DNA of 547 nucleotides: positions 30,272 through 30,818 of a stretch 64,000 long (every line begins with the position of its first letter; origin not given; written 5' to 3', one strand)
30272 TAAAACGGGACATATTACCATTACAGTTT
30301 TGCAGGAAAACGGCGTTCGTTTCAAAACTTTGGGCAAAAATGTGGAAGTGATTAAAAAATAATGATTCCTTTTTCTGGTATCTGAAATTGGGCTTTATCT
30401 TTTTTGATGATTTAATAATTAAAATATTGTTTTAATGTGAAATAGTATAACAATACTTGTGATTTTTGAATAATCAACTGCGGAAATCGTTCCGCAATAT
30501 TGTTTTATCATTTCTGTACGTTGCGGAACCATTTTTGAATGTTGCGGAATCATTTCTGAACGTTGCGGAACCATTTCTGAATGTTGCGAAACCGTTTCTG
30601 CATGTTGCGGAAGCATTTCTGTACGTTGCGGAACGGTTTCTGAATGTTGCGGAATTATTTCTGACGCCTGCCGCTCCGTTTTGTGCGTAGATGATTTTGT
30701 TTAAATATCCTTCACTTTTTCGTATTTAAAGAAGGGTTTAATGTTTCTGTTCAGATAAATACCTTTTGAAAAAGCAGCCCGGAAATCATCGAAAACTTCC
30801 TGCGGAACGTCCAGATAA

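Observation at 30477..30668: Helically phased 21-bp tandem array built from ~10.5-bp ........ half-repeats, headed by a perfect palindrome, in a 3'-3' intergenic gap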

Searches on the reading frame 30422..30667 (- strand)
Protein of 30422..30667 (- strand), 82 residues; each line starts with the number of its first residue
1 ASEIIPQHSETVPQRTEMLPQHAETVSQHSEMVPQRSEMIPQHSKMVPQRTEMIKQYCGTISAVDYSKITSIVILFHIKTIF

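Call 30: find_homologous_proteins(query=A1, max_evalue=1)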
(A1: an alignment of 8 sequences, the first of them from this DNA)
Query A1 (8 sequences) (82 aa, profile of the alignment): 102 proteins with E <= 1 among 3382 candidates.
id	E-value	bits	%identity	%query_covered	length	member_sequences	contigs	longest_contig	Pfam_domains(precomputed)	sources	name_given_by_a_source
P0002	1.7e-42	161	53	90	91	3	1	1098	-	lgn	-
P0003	1.6e-40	154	53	93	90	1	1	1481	-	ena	-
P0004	6.3e-37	143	52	96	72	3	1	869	-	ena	-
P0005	4.3e-33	131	47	99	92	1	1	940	-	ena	-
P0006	9.2e-33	129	52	79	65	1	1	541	-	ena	-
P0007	1.9e-32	128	50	78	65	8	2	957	-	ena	-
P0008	2.8e-32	128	51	79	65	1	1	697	-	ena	-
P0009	2.9e-32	128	55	79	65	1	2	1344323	-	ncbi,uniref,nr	ncbi:hypothetical protein [Kaistella montana]|uniref:Uncharacterized protein n=1 Tax=Kaistella monta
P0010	4.4e-32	127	52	79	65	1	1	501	-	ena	-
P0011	1.3e-31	126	52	79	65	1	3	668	-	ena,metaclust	metaclust:status=active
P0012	1.4e-31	126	51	87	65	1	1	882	-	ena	-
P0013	1.6e-31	126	48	79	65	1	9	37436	-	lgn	-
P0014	3.9e-31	124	57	79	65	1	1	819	-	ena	-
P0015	4.6e-31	124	52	87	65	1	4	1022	-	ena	-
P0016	5.5e-31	124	54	79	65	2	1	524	-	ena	-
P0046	6.9e-27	111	53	78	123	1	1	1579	-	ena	-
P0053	7.9e-25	104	56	70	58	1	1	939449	-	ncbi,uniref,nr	ncbi:hypothetical protein [Chryseobacterium sp. VAUSW3]|uniref:hypothetical protein n=1 Tax=Chryseob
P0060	3.7e-23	99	55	76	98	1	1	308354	-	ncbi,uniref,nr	ncbi:hypothetical protein [Chryseobacterium sp. MDT2-18]|uniref:hypothetical protein n=1 Tax=Chryseo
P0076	1.5e-15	74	42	83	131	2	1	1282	-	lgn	-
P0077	3.8e-14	70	47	73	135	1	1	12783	-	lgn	-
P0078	8.2e-13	66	53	57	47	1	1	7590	-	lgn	-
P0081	3.3e-10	57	46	60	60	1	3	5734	-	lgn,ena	-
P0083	3.5e-9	54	60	57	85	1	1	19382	-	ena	-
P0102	2.2e-3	35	63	29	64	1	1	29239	-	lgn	-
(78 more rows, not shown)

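Call 33: find_encoding_contigs(protein=P0060, flank=5000, max_places=3)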
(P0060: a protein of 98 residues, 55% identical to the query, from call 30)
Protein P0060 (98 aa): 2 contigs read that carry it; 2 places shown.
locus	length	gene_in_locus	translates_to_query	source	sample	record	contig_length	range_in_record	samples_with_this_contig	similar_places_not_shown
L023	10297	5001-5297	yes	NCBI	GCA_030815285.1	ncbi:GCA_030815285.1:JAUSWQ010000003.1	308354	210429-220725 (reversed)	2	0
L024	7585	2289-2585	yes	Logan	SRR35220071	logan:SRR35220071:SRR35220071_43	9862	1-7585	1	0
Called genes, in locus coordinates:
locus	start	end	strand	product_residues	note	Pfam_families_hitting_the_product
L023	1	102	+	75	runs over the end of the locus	-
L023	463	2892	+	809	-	PF00676:E1_dh, PF02779:Transket_pyr, PF02780:Transketolase_C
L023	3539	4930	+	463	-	PF00890:FAD_binding_2 (weak), PF01134:GIDA (faint), PF01266:DAO (faint), PF07992:Pyr_redox_2, PF12831:FAD_oxidored (weak), PF13738:Pyr_redox_3, PF00070:Pyr_redox, PF02852:Pyr_redox_dim, +3 more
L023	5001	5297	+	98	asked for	-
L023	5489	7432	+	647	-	PF26549:Tricorn_N (faint), PF02897:Peptidase_S9_N, PF02129:Peptidase_S15 (weak), PF20434:BD-FAE, PF00561:Abhydrolase_1 (weak), PF00326:Peptidase_S9, PF01738:DLH, PF07859:Abhydrolase_3 (weak), +4 more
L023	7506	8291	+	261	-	PF01734:Patatin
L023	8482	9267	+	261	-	PF01734:Patatin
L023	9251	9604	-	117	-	PF01219:DAGK_prokar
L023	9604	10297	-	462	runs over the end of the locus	PF04389:Peptidase_M28, PF01546:Peptidase_M20 (weak)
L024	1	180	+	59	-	?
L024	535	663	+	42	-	-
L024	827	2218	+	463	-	PF00890:FAD_binding_2 (weak), PF01134:GIDA (faint), PF01266:DAO (faint), PF07992:Pyr_redox_2, PF12831:FAD_oxidored (weak), PF13738:Pyr_redox_3, PF00070:Pyr_redox, PF02852:Pyr_redox_dim, +3 more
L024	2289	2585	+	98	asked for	-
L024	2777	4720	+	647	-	PF26549:Tricorn_N (faint), PF02897:Peptidase_S9_N, PF02129:Peptidase_S15 (weak), PF20434:BD-FAE, PF00561:Abhydrolase_1 (weak), PF00326:Peptidase_S9, PF01738:DLH, PF07859:Abhydrolase_3 (weak), +4 more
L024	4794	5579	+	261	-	PF01734:Patatin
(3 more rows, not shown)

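Call 34: find_encoding_contigs(protein=P0102, flank=5000, max_places=3)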
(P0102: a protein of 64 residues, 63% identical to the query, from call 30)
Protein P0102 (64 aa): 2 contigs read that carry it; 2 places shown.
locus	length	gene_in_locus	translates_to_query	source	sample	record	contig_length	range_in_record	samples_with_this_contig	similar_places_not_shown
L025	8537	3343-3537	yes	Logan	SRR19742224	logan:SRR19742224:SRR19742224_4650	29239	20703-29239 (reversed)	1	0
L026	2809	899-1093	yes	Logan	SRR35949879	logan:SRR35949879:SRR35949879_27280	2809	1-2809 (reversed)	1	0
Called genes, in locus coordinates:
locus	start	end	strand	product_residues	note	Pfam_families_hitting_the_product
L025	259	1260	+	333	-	PF00154:RecA_N, PF06745:ATPase (weak), PF08423:Rad51 (weak), PF13481:AAA_25 (faint), PF01637:ATPase_2 (weak), PF21096:RecA_C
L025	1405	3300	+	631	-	PF13589:HATPase_c_3, PF00183:HSP90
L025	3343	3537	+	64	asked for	-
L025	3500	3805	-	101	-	PF01035:DNA_binding_1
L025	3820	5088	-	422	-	PF02547:Queuosine_synth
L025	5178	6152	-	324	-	PF01916:DS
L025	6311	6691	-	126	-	PF01272:GreA_GreB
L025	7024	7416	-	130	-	PF00472:RF-1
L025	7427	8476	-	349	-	PF00501:AMP-binding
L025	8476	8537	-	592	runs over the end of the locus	PF03485:Arg_tRNA_synt_N (weak), PF00750:tRNA-synt_1d, PF05746:DALR_1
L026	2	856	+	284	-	?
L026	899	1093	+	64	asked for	-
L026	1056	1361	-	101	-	PF01035:DNA_binding_1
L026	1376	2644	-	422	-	PF02547:Queuosine_synth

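Call 35: find_encoding_contigs(protein=P0077, flank=5000, max_places=3)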
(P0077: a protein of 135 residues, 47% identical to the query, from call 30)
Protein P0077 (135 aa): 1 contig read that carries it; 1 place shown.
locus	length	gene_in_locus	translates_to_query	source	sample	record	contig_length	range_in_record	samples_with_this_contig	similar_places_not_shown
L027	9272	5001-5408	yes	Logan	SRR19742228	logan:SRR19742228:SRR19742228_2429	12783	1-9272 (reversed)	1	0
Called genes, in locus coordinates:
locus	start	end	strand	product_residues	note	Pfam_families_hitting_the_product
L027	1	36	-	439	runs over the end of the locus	PF06580:His_kinase, PF13239:2TM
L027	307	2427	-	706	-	PF17804:TSP_NTD, PF03572:Peptidase_S41, PF11818:DUF3340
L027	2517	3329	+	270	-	PF01975:SurE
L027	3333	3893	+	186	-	PF01966:HD (weak)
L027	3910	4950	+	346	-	PF00478:IMPDH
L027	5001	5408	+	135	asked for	-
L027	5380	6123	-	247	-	PF00106:adh_short, PF08659:KR, PF23441:SDR, PF13561:adh_short_C2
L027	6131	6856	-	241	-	PF00590:TP_methylase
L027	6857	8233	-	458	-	PF01225:Mur_ligase, PF08245:Mur_ligase_M, PF02875:Mur_ligase_C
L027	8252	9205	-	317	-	-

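Call 36: find_encoding_contigs(protein=P0083, flank=5000, max_places=3)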
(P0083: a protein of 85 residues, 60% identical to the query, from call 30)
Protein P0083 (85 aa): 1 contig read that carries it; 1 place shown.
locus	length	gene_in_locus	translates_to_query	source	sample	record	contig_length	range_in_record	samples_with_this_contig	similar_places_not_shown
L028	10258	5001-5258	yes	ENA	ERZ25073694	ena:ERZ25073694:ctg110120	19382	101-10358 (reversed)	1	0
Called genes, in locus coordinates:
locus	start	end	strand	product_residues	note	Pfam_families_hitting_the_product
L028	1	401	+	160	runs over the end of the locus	PF00155:Aminotran_1_2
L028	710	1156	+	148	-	-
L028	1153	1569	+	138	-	-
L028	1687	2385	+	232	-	-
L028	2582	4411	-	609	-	PF00004:AAA, PF22667:Lon_lid, PF05362:Lon_C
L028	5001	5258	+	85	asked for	-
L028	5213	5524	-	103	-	PF10431:ClpB_D2-small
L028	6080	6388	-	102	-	-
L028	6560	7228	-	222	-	PF00004:AAA, PF05621:TniB (faint), PF17871:AAA_lid_9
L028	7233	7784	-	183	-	PF02861:Clp_N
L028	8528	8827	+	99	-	PF16656:Pur_ac_phosph_N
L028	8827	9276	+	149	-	PF00149:Metallophos (faint)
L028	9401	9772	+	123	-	-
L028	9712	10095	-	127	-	-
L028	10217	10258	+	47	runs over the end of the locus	?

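Call 38: find_encoding_contigs(protein=P0081, flank=4000, max_places=3)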
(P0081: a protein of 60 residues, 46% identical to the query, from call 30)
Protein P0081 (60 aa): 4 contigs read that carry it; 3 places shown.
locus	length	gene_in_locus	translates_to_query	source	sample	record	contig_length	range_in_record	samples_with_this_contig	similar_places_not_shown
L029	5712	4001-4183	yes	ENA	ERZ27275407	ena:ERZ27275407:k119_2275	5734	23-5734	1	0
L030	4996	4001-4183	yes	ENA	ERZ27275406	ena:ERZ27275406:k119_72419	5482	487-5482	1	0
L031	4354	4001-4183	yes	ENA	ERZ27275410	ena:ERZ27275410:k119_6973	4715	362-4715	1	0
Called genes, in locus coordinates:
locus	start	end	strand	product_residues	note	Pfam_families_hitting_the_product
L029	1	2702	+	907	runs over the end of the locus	?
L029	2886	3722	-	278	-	PF13509:S1_2, PF17783:WHD_CvfB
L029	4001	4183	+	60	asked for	-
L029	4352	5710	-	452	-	?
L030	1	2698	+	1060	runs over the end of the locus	?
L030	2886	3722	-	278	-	PF13509:S1_2, PF17783:WHD_CvfB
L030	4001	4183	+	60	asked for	-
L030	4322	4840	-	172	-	PF13711:DUF4160, PF10387:DUF2442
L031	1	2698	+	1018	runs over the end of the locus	?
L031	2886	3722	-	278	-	PF13509:S1_2, PF17783:WHD_CvfB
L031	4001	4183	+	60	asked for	-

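Call 39: find_encoding_contigs(protein=P0078, flank=4000, max_places=3)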
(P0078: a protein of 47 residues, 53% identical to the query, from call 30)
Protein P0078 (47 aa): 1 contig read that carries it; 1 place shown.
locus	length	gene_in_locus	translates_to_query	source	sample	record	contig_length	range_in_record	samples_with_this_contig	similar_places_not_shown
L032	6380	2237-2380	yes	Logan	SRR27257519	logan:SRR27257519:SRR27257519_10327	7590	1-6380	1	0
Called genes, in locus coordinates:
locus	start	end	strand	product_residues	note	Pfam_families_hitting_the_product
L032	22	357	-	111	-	PF08888:HopJ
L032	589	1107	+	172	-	PF05866:RusA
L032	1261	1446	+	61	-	-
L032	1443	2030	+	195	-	-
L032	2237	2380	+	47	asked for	-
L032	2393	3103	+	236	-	-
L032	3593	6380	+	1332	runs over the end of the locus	?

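Call 40: find_encoding_contigs(protein=P0076, flank=4000, max_places=3)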
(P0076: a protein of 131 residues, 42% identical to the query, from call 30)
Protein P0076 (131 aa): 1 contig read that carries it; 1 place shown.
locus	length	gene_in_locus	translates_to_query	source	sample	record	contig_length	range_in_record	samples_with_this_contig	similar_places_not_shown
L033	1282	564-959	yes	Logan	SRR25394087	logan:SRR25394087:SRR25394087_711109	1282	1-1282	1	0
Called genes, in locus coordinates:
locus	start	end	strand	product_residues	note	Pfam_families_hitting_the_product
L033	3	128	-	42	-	?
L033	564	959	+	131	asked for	-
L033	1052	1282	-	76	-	?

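Call 42: search_protein_families(library=phrogs, max_evalue=0.01, proteins=[L032:2393-3103:+, L032:1443-2030:+, L032:1261-1446:+])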
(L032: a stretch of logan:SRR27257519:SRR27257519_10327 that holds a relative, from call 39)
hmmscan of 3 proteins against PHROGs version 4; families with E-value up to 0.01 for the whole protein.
L032:2393-3103:+ (236 aa): 0 families

L032:1443-2030:+ (195 aa): 1 family
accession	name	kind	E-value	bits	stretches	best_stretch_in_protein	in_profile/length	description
phrog_1762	-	unknown function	9e-29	101.7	1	32-189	113-292/395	-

L032:1261-1446:+ (61 aa): 1 family
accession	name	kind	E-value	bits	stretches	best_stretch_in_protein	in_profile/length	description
phrog_1762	-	unknown function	1.6e-05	25.1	1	3-51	37-86/395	-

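Call 50: search_protein_families(library=padloc, max_evalue=1, proteins=[L032:2393-3103:+])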
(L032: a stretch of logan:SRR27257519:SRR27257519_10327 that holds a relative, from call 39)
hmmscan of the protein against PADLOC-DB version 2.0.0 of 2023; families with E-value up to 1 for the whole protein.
L032:2393-3103:+ (236 aa): 0 families

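Call 51: search_protein_families(library=ncbifam, max_evalue=1, proteins=[L032:2393-3103:+])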
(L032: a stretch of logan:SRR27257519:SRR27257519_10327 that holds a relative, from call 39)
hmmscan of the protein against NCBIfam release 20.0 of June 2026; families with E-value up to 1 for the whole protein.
L032:2393-3103:+ (236 aa): 1 family
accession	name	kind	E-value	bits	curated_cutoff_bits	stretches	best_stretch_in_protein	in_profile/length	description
NF052641.1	PQLLE_fam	subfamily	4.6e-55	186.6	80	1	20-227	2-211/211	PQLLE family protein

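Call 73: find_encoding_contigs(protein=P0046, flank=3000, max_places=2)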
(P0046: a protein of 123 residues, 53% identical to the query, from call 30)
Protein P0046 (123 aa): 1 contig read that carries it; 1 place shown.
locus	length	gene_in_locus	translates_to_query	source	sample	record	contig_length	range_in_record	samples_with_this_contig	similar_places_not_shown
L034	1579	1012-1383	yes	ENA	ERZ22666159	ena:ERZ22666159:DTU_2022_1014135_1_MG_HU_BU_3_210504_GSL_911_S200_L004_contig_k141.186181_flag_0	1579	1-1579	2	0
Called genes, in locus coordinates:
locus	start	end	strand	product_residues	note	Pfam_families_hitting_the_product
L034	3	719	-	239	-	?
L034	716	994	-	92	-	PF20075:DUF6471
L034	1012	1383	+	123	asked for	-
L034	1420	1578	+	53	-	?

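Call 74: find_encoding_contigs(protein=P0053, flank=4000, max_places=2)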
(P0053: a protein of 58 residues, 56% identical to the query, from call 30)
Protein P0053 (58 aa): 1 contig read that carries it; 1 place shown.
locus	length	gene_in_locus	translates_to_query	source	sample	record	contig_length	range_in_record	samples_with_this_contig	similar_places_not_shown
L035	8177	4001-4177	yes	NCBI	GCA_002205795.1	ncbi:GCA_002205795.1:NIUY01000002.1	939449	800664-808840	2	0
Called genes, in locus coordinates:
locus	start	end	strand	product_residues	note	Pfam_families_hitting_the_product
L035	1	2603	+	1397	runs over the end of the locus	PF25778:DUF7948, PF19081:Ig_7 (weak), PF13585:CHU_C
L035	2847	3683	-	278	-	PF13509:S1_2, PF17783:WHD_CvfB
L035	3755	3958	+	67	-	PF13619:KTSC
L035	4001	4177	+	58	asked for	-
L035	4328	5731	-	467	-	PF00890:FAD_binding_2 (weak), PF01134:GIDA (weak), PF01266:DAO (faint), PF07992:Pyr_redox_2, PF12831:FAD_oxidored, PF13738:Pyr_redox_3, PF00070:Pyr_redox, PF02852:Pyr_redox_dim, +3 more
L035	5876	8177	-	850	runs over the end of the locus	PF00317:Ribonuc_red_lgN, PF02867:Ribonuc_red_lgC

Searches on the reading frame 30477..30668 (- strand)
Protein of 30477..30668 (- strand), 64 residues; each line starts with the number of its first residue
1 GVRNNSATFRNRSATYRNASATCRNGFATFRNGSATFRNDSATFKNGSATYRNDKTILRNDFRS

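Call 10: search_protein_families(library=pfam, max_evalue=1, proteins=[window:30477-30668:-])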
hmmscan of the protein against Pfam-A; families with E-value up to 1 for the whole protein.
seq(64 aa): 2 families
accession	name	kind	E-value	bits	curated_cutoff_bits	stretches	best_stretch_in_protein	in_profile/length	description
PF16627.10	BRX_assoc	-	0.0065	17.1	27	1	29-53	37-64/70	Unstructured region between BRX_N and BRX domain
PF00853.24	Runt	-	0.1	12.6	27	0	11-31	62-82/129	Runt domain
